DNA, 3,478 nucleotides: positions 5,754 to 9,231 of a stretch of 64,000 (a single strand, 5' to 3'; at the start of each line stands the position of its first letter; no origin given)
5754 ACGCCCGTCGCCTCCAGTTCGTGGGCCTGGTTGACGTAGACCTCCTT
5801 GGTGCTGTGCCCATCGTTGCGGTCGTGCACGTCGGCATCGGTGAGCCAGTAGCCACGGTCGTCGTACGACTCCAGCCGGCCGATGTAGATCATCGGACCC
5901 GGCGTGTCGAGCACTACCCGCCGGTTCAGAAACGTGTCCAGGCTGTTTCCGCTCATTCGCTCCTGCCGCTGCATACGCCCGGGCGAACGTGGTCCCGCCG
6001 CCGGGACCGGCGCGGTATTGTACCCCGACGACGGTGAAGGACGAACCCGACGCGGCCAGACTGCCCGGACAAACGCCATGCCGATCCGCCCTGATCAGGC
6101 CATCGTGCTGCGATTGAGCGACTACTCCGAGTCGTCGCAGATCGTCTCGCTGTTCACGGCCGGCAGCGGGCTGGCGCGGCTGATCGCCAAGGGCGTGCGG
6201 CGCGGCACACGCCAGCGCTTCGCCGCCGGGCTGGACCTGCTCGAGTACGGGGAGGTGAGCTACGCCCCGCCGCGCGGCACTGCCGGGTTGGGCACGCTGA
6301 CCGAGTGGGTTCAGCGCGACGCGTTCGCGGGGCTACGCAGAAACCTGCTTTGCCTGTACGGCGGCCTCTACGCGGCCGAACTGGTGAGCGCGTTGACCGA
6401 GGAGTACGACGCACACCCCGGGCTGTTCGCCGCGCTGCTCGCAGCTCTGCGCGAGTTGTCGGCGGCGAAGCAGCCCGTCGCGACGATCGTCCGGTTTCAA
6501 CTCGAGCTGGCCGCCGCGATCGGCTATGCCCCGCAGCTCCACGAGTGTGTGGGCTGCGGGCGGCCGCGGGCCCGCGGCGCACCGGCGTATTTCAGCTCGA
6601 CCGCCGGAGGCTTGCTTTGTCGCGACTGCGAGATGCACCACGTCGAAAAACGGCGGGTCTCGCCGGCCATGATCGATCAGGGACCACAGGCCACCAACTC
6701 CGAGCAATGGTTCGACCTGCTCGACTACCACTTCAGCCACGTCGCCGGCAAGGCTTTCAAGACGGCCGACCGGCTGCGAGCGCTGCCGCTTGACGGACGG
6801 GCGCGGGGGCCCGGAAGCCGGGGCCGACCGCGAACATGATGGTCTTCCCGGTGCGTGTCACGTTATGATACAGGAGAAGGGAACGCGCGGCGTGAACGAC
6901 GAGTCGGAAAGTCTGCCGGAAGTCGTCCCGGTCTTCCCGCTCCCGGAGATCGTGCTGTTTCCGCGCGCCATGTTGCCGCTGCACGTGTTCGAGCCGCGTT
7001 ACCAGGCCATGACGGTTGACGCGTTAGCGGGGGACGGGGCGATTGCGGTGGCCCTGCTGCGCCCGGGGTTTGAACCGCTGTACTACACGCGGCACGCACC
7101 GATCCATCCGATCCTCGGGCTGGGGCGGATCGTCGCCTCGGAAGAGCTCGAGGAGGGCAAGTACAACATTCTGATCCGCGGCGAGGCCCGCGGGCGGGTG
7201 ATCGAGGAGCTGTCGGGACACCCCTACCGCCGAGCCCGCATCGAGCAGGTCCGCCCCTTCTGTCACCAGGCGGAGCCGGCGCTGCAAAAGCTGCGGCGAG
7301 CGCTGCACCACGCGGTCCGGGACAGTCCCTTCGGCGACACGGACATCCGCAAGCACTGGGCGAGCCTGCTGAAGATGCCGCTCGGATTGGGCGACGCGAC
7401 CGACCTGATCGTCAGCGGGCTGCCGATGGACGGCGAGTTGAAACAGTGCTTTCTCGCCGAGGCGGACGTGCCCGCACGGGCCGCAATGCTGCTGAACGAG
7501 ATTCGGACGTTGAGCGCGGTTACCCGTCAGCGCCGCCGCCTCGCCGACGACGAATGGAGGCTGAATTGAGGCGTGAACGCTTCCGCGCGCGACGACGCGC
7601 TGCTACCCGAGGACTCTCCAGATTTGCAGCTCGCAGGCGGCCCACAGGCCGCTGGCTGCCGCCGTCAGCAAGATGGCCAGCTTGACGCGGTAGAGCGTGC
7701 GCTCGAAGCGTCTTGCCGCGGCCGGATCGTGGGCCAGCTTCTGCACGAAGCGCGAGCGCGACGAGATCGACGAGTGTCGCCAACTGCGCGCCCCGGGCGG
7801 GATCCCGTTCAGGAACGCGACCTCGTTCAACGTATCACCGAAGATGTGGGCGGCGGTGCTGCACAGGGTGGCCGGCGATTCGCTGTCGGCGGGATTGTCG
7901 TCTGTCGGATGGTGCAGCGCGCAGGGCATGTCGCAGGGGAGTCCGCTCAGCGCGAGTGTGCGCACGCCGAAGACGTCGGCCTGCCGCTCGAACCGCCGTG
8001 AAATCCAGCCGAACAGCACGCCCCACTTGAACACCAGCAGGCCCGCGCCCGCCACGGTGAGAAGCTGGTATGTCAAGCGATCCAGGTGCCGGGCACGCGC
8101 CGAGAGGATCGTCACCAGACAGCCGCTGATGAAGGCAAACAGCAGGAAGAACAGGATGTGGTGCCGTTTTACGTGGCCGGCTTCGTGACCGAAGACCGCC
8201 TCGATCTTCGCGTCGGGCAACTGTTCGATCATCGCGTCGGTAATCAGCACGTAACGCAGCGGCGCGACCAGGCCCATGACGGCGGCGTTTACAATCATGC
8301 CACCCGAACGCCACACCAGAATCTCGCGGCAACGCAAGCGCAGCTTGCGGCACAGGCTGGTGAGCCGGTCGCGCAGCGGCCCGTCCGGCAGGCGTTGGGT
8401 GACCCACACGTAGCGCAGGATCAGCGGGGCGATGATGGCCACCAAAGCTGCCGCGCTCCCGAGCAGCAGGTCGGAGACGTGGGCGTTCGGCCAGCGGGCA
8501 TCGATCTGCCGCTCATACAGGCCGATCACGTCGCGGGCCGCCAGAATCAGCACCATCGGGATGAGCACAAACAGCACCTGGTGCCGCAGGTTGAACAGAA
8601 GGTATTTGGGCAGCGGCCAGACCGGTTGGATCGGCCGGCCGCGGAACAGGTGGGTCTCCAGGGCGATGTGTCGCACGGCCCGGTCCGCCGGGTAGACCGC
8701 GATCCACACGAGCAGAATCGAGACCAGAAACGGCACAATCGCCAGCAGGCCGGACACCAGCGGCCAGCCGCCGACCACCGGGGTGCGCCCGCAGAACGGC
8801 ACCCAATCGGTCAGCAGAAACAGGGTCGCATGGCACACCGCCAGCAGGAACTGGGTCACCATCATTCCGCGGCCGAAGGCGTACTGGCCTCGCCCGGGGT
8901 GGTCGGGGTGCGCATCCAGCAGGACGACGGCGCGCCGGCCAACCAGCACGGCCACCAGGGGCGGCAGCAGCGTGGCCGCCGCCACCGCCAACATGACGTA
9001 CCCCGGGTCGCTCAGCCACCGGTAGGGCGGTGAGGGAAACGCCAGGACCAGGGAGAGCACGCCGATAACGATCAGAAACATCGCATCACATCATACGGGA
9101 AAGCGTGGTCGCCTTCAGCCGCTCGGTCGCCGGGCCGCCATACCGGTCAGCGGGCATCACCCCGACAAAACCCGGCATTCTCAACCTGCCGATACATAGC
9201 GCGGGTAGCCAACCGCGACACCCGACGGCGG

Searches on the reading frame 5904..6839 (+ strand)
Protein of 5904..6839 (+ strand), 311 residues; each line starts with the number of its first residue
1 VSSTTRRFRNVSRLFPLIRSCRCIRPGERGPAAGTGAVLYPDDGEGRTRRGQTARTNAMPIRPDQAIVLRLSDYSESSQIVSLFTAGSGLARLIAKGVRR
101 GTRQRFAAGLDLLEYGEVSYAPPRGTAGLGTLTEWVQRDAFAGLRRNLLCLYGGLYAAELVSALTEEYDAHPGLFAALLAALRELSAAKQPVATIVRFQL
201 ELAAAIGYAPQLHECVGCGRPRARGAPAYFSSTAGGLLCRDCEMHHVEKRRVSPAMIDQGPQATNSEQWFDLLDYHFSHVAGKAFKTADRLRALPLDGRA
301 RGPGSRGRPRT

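Call 13: search_protein_families(library=pfam, proteins=[window:5904-6839:+], max_evalue=0.001)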
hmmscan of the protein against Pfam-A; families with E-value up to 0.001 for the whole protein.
window:5904-6839:+ (311 aa): 2 families
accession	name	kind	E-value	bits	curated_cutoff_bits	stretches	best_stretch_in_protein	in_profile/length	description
PF02565.21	RecO_C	-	8.6e-22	78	22.1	1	147-258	3-111/157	Recombination protein O C terminal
PF11967.14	RecO_N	-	3.7e-15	56.1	27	1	64-135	6-74/80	Recombination protein O N terminal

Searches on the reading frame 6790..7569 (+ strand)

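Call 13: search_protein_families(library=pfam, proteins=[window:6790-7569:+], max_evalue=0.001)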
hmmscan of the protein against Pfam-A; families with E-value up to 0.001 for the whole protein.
window:6790-7569:+ (259 aa): 1 family
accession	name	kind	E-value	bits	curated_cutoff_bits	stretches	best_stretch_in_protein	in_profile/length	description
PF02190.22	LON_substr_bdg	-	8e-25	88.4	28.7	1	45-238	1-198/200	ATP-dependent protease La (LON) substrate-binding domain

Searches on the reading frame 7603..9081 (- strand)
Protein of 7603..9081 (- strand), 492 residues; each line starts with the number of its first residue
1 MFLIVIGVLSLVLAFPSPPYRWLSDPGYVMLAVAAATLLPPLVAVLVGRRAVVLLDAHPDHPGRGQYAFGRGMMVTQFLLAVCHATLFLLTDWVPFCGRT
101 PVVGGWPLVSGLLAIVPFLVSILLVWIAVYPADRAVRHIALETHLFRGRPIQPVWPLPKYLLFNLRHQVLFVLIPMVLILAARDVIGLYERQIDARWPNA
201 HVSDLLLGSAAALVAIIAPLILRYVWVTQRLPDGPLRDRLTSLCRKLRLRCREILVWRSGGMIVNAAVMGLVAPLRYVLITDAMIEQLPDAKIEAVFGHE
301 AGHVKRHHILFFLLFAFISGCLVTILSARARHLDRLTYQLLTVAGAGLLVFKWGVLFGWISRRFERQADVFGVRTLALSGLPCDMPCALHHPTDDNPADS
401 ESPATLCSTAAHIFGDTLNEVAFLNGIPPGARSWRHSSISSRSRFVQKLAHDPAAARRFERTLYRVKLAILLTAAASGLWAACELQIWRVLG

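Call 13: search_protein_families(library=pfam, proteins=[window:7603-9081:-], max_evalue=0.001)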
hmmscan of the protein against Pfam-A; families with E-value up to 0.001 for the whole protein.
window:7603-9081:- (492 aa): 2 families
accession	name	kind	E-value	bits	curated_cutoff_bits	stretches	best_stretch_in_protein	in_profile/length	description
PF01435.24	Peptidase_M48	-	1.9e-14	54.4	20.3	1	263-378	35-153/186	Peptidase family M48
PF05569.17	Peptidase_M56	-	0.00016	21.4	31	1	227-318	131-218/296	BlaR1 peptidase M56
